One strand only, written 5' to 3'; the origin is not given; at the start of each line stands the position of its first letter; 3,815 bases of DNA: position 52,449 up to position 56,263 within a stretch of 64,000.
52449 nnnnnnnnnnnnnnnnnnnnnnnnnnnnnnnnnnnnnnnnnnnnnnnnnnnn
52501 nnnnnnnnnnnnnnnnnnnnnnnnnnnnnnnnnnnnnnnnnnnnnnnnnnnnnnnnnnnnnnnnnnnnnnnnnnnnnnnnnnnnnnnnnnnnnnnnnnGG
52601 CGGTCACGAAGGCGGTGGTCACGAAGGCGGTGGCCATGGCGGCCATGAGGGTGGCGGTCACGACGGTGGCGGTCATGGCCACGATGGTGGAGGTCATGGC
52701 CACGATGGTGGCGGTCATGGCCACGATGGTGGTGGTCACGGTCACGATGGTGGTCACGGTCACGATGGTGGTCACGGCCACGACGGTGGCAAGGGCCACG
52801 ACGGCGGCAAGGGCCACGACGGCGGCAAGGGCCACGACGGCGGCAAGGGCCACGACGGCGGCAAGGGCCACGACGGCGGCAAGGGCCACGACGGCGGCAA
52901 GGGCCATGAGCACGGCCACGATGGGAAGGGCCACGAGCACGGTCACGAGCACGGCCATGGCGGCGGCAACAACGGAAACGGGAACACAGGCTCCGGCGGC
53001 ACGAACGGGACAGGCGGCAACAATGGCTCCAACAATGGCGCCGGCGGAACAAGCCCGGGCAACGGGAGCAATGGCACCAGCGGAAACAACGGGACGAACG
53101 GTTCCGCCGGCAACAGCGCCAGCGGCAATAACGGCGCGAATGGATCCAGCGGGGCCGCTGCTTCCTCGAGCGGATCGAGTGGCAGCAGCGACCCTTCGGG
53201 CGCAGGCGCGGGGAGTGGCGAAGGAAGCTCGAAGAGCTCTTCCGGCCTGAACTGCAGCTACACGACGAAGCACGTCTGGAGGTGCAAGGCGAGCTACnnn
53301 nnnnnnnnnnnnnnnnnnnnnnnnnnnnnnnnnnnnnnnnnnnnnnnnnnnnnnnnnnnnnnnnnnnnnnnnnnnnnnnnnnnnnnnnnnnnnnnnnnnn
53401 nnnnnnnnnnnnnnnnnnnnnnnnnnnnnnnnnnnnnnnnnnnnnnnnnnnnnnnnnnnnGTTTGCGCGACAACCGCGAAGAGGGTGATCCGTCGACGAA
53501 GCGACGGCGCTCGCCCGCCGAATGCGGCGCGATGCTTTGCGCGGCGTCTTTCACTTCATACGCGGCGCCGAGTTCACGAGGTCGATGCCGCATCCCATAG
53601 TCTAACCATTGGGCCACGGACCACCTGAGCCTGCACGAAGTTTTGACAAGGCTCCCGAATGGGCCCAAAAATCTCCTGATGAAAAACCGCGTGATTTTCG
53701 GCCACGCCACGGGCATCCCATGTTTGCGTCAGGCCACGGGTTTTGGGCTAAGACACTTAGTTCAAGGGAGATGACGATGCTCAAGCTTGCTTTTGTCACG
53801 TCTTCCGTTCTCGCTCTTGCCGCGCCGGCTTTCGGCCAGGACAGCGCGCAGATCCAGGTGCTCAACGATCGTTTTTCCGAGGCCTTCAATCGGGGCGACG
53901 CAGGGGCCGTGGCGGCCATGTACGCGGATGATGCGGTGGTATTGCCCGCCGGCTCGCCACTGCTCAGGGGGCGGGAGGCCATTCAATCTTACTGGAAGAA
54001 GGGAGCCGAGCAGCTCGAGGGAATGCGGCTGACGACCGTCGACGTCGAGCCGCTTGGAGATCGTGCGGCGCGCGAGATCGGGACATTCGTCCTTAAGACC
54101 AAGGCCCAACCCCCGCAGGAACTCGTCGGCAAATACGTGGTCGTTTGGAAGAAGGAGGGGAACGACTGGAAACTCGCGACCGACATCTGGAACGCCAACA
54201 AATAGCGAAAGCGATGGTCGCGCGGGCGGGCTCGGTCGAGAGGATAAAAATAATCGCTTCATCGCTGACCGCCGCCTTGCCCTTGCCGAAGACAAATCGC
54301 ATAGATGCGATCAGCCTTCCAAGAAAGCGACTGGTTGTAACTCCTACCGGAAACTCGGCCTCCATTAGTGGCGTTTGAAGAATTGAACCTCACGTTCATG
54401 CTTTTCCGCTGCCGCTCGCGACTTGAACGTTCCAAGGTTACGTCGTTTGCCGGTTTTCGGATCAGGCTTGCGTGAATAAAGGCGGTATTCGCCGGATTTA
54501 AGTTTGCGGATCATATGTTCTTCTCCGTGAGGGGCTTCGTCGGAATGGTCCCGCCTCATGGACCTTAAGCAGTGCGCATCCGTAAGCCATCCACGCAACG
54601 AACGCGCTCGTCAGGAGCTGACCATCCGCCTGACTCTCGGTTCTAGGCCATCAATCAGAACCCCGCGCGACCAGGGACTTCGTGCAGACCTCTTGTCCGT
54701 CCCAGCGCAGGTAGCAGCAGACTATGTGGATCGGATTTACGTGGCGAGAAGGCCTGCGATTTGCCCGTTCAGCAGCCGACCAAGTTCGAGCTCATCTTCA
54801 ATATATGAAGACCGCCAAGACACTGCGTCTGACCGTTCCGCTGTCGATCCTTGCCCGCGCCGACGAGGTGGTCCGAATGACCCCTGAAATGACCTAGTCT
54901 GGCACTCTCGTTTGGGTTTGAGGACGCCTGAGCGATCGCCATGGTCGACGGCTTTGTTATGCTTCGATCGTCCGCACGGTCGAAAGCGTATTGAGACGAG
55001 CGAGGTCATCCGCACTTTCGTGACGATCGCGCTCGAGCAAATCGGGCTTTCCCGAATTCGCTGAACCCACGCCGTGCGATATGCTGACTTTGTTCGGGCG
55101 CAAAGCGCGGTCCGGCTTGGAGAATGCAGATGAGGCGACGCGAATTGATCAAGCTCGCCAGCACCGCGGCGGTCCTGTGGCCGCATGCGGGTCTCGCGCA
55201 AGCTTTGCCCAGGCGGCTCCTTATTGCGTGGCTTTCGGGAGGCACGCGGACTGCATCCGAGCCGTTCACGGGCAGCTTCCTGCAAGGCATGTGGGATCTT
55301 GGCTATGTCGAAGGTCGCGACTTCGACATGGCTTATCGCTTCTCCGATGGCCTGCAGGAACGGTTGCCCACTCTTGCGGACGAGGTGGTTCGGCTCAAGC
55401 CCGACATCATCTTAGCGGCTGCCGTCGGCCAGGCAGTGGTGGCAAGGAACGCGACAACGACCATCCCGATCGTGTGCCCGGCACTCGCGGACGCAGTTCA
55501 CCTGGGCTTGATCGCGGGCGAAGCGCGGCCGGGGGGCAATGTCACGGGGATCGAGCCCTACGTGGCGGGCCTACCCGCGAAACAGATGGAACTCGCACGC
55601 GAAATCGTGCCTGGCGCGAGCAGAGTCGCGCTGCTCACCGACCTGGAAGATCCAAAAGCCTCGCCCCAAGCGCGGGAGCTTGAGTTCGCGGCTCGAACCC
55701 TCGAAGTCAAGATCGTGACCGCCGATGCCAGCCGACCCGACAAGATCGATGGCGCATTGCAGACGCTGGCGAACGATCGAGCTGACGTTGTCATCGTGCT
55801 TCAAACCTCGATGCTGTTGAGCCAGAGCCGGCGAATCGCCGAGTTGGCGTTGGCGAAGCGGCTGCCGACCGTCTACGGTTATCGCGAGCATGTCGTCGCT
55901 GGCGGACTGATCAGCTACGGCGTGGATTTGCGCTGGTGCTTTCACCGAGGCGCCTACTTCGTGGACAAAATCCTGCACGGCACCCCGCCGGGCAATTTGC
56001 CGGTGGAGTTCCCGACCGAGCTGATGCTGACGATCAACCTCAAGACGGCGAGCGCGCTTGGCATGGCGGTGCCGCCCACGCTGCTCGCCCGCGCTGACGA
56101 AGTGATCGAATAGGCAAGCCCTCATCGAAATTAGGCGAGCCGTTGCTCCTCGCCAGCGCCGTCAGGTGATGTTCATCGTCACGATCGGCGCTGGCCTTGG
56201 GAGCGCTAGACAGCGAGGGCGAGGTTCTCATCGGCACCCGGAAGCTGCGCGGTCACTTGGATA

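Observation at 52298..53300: Secreted histidine/glycine-rich repeat protein, a candidate periplasmic metal-binding or storage protein, interrupted by a repeat-slippage deletion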

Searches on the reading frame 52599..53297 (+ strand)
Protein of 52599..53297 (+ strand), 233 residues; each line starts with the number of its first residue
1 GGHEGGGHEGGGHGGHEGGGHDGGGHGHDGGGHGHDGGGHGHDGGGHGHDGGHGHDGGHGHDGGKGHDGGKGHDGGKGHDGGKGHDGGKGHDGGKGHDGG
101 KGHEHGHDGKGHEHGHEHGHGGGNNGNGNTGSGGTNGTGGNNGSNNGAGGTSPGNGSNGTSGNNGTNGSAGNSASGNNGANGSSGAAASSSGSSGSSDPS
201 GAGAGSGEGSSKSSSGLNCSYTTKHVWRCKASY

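Call 86: search_protein_representatives(protein=window:52599-53297:+)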
Query: 233 residues. Proteins with E-value up to 0.001 (for the whole library): 24; up to 1e-10: 1; up to 1e-30: 0. The best 24 are listed.
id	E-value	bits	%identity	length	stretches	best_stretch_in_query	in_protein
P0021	3.9e-29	118.5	35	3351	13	30-166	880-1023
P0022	5.0e-10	55.8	55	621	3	34-102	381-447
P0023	1.8e-08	50.7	45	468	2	47-106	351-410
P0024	4.6e-08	49.3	53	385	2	38-101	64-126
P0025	6.6e-08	48.8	33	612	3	45-185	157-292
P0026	1.9e-07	47.3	38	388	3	45-170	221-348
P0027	4.2e-06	42.9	63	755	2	20-100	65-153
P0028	8.7e-06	41.9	42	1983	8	44-174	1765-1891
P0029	2.0e-05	40.7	44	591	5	45-131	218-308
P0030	3.1e-05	40.0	60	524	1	48-105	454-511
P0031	3.6e-05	39.8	38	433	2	45-205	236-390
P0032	3.9e-05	39.7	47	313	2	45-103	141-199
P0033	3.9e-05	39.7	42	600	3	48-186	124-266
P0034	4.9e-05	39.4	42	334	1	53-174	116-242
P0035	6.7e-05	39.0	49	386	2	45-108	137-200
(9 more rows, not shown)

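Call 88: predict_structure(protein=window:52599-53297:+)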
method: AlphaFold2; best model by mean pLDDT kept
length: 233 residues; sequences in the alignment: 1
mean_pLDDT: 41.1   pTM: 0.15
mean pLDDT of the five models: 41.1, 40.9, 40.8, 39.9, 39.5
residues with pLDDT >= 90: 1; 70-90: 14; 50-70: 13; < 50: 205
segments of 3 or more residues with pLDDT < 50: 1-67, 69-80, 87-91, 99-101, 103-107, 111-215
pLDDT, mean of each block of 10 residues (from residue 1): 38 39 38 38 40 41 43 44 46 44 47 38 35 32 31 30 31 31 29 39 37 60 87 68
secondary structure, 60 per line:
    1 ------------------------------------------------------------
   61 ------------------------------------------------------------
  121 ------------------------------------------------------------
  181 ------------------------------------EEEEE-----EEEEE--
elements in order: E217-221 E227-231
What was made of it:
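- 52968..53246 (+): Asn/Gly/Ser/Thr/Ala-rich low-complexity linker. AF2 pLDDT is about 30-40 (call 88).
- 53247..53300 (+): C-terminal motif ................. plus the stop codon, with Cys codons at 53253-53255 and 53283-53285; predicted beta-hairpin that a disulfide could close. AF2 predicts strands at LNCSY and WRCKA with pLDDT about 87, the only ordered part of the model (call 88).
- On ZraP / Spy / CpxP family: AF2 predicts no helices (call 88).
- On SilE / PcoE periplasmic metal sponge: Mean AF2 pLDDT is 41, with coil throughout except the last 15 residues (call 88).
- Structure prediction: mean AF2 pLDDT is 41, with only the C-terminal hairpin confident (call 88). It is predicted to be fully disordered (call 88). 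The hairpin is the only ordered element (call 88).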

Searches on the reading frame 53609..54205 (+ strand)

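Call 8: search_protein_families(library=pfam, proteins=[window:53609-54205:+], max_evalue=0.001)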
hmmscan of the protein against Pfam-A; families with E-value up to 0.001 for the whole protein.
window:53609-54205:+ (198 aa): 4 families
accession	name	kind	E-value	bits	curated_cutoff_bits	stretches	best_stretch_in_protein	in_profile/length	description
PF14534.12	DUF4440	-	3.5e-16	60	25.2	1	87-189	6-107/107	Domain of unknown function (DUF4440)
PF12680.13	SnoaL_2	-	2.3e-12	47.8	27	1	88-183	3-95/102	SnoaL-like domain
PF13474.12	SnoaL_3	-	1e-08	36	22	1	83-190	2-112/121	SnoaL-like domain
PF13577.12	SnoaL_4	-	4e-08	33.7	24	1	78-190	5-123/126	SnoaL-like domain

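Call 55: search_protein_families(library=pfam, proteins=[L084:5419-6480:+], max_evalue=1)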
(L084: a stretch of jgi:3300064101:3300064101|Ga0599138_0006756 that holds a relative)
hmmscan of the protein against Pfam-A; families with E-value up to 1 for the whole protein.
L084:5419-6480:+ (353 aa): 0 families

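Call 56: search_protein_families(library=ncbifam, proteins=[L084:5419-6480:+], max_evalue=1)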
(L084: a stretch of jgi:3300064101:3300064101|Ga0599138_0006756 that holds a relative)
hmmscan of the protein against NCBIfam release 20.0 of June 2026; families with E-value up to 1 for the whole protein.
L084:5419-6480:+ (353 aa): 0 families

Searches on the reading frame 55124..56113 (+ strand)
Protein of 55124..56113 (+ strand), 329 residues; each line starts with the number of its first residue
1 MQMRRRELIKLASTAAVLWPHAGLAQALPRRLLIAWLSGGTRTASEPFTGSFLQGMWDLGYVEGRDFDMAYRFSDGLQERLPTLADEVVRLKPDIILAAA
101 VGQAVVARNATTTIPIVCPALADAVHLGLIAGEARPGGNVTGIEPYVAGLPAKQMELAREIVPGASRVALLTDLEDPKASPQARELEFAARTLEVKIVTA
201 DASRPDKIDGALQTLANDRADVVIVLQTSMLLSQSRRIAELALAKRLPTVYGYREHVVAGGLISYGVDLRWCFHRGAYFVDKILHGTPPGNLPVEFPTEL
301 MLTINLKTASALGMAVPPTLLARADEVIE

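Call 8: search_protein_families(library=pfam, proteins=[window:55124-56113:+], max_evalue=0.001)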
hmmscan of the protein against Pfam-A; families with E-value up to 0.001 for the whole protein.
window:55124-56113:+ (329 aa): 1 family
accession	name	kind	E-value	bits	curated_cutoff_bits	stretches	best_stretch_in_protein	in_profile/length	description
PF04392.18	ABC_sub_bind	-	3.8e-36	125.3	25.9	1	52-328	20-293/293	ABC transporter substrate binding protein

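Call 55: search_protein_families(library=pfam, proteins=[L084:5419-6480:+], max_evalue=1)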
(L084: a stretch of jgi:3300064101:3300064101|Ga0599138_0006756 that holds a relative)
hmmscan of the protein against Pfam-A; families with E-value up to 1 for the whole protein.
L084:5419-6480:+ (353 aa): 0 families

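Call 56: search_protein_families(library=ncbifam, proteins=[L084:5419-6480:+], max_evalue=1)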
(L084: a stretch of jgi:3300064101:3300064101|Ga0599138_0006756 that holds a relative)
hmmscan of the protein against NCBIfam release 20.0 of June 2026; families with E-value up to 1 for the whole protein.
L084:5419-6480:+ (353 aa): 0 families
